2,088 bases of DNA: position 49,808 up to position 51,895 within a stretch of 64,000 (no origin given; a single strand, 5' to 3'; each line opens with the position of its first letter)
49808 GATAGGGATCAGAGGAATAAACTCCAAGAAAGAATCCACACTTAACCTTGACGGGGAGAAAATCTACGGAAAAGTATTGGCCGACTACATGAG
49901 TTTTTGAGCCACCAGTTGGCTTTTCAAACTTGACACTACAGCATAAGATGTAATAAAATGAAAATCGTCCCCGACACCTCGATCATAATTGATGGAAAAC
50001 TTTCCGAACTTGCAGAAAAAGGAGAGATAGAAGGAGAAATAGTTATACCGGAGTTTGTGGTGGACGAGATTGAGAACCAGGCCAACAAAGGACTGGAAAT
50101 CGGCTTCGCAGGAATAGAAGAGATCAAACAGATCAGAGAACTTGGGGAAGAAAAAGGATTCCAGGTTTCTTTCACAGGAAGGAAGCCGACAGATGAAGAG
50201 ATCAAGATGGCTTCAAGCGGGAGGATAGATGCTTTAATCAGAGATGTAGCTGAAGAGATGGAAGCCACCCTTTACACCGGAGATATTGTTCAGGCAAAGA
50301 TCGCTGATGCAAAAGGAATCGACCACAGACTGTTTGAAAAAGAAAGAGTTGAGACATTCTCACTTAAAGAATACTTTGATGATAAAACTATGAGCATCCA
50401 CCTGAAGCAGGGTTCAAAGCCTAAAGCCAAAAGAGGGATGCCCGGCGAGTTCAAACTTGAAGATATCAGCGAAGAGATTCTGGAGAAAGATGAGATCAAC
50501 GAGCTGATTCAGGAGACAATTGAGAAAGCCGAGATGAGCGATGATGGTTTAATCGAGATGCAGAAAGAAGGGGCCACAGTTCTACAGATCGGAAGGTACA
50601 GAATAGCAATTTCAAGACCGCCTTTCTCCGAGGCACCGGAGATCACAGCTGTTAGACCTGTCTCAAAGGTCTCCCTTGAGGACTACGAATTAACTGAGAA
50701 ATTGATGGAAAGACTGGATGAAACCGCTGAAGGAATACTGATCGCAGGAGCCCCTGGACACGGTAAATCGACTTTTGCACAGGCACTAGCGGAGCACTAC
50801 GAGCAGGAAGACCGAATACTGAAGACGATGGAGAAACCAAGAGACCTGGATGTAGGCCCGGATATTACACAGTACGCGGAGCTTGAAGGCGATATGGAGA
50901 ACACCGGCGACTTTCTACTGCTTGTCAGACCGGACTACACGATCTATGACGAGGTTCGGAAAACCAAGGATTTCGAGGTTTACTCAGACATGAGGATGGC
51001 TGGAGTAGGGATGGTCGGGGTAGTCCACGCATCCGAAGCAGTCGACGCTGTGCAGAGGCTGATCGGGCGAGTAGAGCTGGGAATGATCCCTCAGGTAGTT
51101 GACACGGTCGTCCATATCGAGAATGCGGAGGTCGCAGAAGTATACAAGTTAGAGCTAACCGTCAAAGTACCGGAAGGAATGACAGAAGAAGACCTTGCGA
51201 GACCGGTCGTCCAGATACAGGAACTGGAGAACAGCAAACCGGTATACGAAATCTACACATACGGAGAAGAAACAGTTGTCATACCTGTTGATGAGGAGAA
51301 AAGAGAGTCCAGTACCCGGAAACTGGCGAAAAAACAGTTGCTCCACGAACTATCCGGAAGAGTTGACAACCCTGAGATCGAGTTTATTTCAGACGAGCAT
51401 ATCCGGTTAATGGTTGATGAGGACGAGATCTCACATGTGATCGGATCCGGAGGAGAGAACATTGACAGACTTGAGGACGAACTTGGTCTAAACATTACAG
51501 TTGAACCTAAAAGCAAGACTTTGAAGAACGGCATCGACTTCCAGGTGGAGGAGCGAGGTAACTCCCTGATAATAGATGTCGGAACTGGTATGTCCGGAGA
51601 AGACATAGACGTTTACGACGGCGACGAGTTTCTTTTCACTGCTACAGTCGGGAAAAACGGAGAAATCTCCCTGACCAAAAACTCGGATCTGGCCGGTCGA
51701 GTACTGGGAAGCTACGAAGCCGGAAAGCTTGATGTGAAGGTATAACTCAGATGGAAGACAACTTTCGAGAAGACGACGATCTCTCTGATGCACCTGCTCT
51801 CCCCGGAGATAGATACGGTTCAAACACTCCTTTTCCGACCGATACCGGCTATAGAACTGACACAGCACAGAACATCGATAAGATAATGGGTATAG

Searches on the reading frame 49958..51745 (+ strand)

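Call 3: search_protein_families(library=pfam, proteins=[window:49958-51745:+], max_evalue=0.01)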
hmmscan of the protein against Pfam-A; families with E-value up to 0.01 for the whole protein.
window:49958-51745:+ (595 aa): 13 families
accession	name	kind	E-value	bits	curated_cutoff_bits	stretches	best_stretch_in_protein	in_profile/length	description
PF00437.27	T2SSE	-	3.3e-07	29.7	24.9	1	243-370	124-257/370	Type II/IV secretion system protein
PF00013.35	KH_1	-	3.5e-06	27.1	21.5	1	482-519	2-40/66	KH domain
PF01850.27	PIN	-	1.7e-05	25.9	23.6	1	3-116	1-118/120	PIN domain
PF13401.12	AAA_22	-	6.5e-05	23.7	27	0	256-294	4-33/130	AAA domain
PF20720.3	nSTAND3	-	0.00024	21.3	27.2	1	249-297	10-57/155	Novel STAND NTPase 3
PF13638.12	PIN_4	-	0.00028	21.6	21.9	1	3-121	1-126/132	PIN domain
PF13238.12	AAA_18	-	0.0014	19.5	29.4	1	260-297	1-37/128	AAA domain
PF13191.12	AAA_16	-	0.002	19.1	32.6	1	248-285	11-52/167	AAA ATPase domain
PF13604.12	AAA_30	-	0.0021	18.3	27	0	259-285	20-46/191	AAA domain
PF13173.12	AAA_14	-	0.0045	17.4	27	0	260-340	5-78/129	AAA domain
PF16289.11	PIN_12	-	0.005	17.7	32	0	14-105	23-113/172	PIN domain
PF02223.23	Thymidylate_kin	-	0.0093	16.1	27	0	264-315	3-54/185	Thymidylate kinase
PF13521.12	AAA_28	-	0.0099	16.6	27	0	260-282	2-24/164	AAA domain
